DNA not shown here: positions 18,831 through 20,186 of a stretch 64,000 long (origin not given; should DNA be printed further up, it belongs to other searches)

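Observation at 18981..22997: Translationally coupled PRTase-like / HAD phosphatase / IU-nucleoside hydrolase operon running into tyrS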

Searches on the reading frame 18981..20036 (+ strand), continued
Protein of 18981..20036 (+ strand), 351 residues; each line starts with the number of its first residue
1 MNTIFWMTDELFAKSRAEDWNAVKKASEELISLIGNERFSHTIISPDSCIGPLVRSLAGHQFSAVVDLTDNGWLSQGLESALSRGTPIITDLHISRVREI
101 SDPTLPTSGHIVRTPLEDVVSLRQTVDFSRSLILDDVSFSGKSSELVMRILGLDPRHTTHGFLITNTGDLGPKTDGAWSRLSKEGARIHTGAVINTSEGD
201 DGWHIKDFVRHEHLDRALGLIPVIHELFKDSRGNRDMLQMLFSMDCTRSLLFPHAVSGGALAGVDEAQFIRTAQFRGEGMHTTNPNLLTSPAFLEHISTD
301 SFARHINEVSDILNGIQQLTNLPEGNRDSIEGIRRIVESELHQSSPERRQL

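Call 67: find_encoding_contigs(protein=P0084, flank=6000, max_places=1)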
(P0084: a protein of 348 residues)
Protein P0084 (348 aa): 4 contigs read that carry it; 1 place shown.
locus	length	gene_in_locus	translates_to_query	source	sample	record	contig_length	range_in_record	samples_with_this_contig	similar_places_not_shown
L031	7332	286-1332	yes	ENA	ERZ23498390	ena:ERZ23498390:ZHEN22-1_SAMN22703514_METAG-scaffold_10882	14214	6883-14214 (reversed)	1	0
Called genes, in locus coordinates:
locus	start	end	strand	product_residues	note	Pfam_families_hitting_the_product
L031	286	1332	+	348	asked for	-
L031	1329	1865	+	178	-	PF18306:LDcluster4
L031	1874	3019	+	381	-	PF00579:tRNA-synt_1b, PF22421:SYY_C-terminal (faint), PF01479:S4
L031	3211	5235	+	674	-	PF17191:RecG_wedge, PF01336:tRNA_anti-codon, PF00270:DEAD, PF04851:ResIII, PF00271:Helicase_C, PF22590:Cas3-like_C_2 (weak), PF19833:RecG_dom3_C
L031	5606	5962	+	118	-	PF01029:NusB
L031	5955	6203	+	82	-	-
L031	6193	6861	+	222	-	PF22935:RM44_endonuclase (weak), PF14622:Ribonucleas_3_3, PF00636:Ribonuclease_3, PF00035:dsrm, PF14709:DND1_DSRM (weak)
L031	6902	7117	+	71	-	PF00886:Ribosomal_S16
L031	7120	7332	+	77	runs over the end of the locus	PF13083:KH_KhpA-B, PF07650:KH_2 (weak), PF00013:KH_1 (weak)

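Call 78: search_protein_families(library=pfam, proteins=[L029:3392-3826:+, L030:596-1264:+, L011:5448-6203:+, L017:6056-6907:+, L017:6904-7791:+, L029:5352-5891:+], max_evalue=0.1)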
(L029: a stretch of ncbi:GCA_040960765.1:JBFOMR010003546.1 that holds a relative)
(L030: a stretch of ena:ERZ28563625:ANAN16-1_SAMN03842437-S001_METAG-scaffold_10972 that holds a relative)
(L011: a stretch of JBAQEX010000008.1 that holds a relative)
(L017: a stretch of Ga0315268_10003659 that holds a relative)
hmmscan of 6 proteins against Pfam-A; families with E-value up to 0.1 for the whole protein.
L029:3392-3826:+ (144 aa): 0 families

L030:596-1264:+ (222 aa): 2 families
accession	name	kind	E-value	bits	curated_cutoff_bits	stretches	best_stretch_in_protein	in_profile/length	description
PF01797.21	Y1_Tnp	-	0.00015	22.3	23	1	72-150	36-119/121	Transposase IS200 like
PF06150.17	ChaB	-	0.044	14.8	27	0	94-123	7-35/60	ChaB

L011:5448-6203:+ (251 aa): 0 families

L017:6056-6907:+ (283 aa): 3 families
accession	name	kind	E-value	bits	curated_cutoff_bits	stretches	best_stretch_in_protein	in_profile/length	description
PF08282.18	Hydrolase_3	-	4.1e-14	53.4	20.9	1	31-254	1-230/255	haloacid dehalogenase-like hydrolase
PF05116.19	S6PP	-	0.00073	19.6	20.3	1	30-254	4-208/247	Sucrose-6F-phosphate phosphohydrolase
PF02358.22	Trehalose_PPase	-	0.0019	17.8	27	1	87-244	50-201/235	Trehalose-phosphatase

L017:6904-7791:+ (295 aa): 1 family
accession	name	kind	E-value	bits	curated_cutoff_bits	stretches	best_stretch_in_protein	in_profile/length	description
PF01156.24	IU_nuc_hydro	-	2.7e-41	142.6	34.2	1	7-263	2-263/297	Inosine-uridine preferring nucleoside hydrolase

L029:5352-5891:+ (179 aa): 4 families
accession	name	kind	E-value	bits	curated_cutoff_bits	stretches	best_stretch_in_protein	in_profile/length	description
PF18306.6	LDcluster4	-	1.5e-25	90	26.3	1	5-164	2-151/151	SLOG cluster4 family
PF02481.21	DNA_processg_A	-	0.00094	18.9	29.6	1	5-73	45-108/212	DNA recombination-mediator protein A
PF18171.6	LSDAT_prok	-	0.015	15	25.4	1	104-158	126-179/195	SLOG in TRPM, prokaryote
PF01513.26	NAD_kinase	-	0.053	14.3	25.5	1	15-131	6-102/130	ATP-NAD kinase N-terminal domain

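Call 81: fold_search(model_id=the predicted structure, library=pdb)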
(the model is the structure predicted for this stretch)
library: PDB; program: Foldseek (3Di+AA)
matches with E <= 10: 1113; with E <= 0.001: 8
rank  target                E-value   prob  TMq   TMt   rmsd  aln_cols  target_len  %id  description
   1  5vog                  1.8e-04  1.00  0.28  0.49   6.6       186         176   13  Crystal Structure of a Hypothetical Protein from Neisseria gonorrhoeae with bound ppGpp (released 2017-05-24)
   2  4mb6                  2.8e-04  1.00  0.28  0.47   7.9       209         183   12  Crystal structure of adenine phosphoribosyltransferase from Yersinia pseudotuberculosis. (released 2013-09-04)
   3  5zoc                  3.0e-04  1.00  0.26  0.46   4.9       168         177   15  Crystal structure of APRT from Y. pseudotuberculosis with bound adenine (C2 space group). (released 2019-04-17)
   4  1y0b_D                3.6e-04  1.00  0.28  0.47   7.9       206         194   14  Crystal Structure of Xanthine Phosphoribosyltransferase from Bacillus subtilis. (released 2005-02-22)
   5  5b6h                  5.8e-04  1.00  0.27  0.47   7.8       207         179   12  Crystal structure of an APRT from Yersinia pseudotuberculosis in complex with AMP. (released 2017-05-31)
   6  7y94_B                6.1e-04  1.00  0.28  0.49   7.0       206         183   15  Crystal structure of Escherichia coli Adenine Phosphoribosyltransferase (APRT) in complex with Adenine (released 2023-08-02)
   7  2dy0_A                7.8e-04  1.00  0.29  0.50   6.9       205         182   16  Crystal structure of project JW0458 from Escherichia coli (released 2007-03-04)
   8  2yzk_C                9.9e-04  1.00  0.21  0.40  11.3       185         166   15  Crystal structure of orotate phosphoribosyltransferase from Aeropyrum pernix (released 2007-11-06)
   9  6w1i_A                1.2e-03  1.00  0.28  0.46   8.4       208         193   15  Re-interpretation of ppGpp (G4P) electron density in the deposited crystal structure of Xanthine phosphoribosyltransfe (released 2020-07-29)
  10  6kqc_A                1.7e-03  1.00  0.26  0.56   6.9       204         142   10  Crystal structure of E136F mutant of Xanthine-guanine phosphoribosyltransferase from Yersinia pestis (released 2019-09-11)
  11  5xtk_A                2.4e-03  1.00  0.28  0.58   6.7       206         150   11  Crystal structure of Xanthine-guanine phosphoribosyltransferase from Yersinia pestis (released 2018-06-20)
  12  1a97_A                3.9e-03  1.00  0.26  0.55   5.0       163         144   12  XPRTASE FROM E. COLI COMPLEXED WITH GMP (released 1998-11-11)
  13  1a95_D                4.7e-03  0.97  0.23  0.48   9.7       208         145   10  XPRTASE FROM E. COLI COMPLEXED WITH MG:CPRPP AND GUANINE (released 1998-11-11)
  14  6taj_BBB              5.3e-03  0.99  0.24  0.37   8.1       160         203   11  Crystal structure of Escherichia coli Orotate Phosphoribosyltransferase in complex with Orotic acid 1.60 Angstrom re (released 2020-11-18)
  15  1a96_D                5.3e-03  0.96  0.22  0.47   9.6       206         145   10  XPRTASE FROM E. COLI WITH BOUND CPRPP AND XANTHINE (released 1998-11-11)
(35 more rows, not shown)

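Call 84: find_homologous_proteins(query=A5, max_evalue=0.00001)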
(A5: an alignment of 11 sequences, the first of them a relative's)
Query A5 (11 sequences) (323 aa, profile of the alignment): 5 proteins with E <= 0.00001 among 8000 candidates.
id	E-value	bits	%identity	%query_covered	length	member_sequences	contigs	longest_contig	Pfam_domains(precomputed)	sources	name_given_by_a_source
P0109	2.3e-102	360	100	100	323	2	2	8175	-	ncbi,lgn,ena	-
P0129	5.9e-89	316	75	100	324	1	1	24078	-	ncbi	-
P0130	2.0e-87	311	71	98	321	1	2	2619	-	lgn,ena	-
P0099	6.4e-76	274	40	5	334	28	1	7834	-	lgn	-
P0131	4.4e-66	241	25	36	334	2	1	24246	-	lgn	-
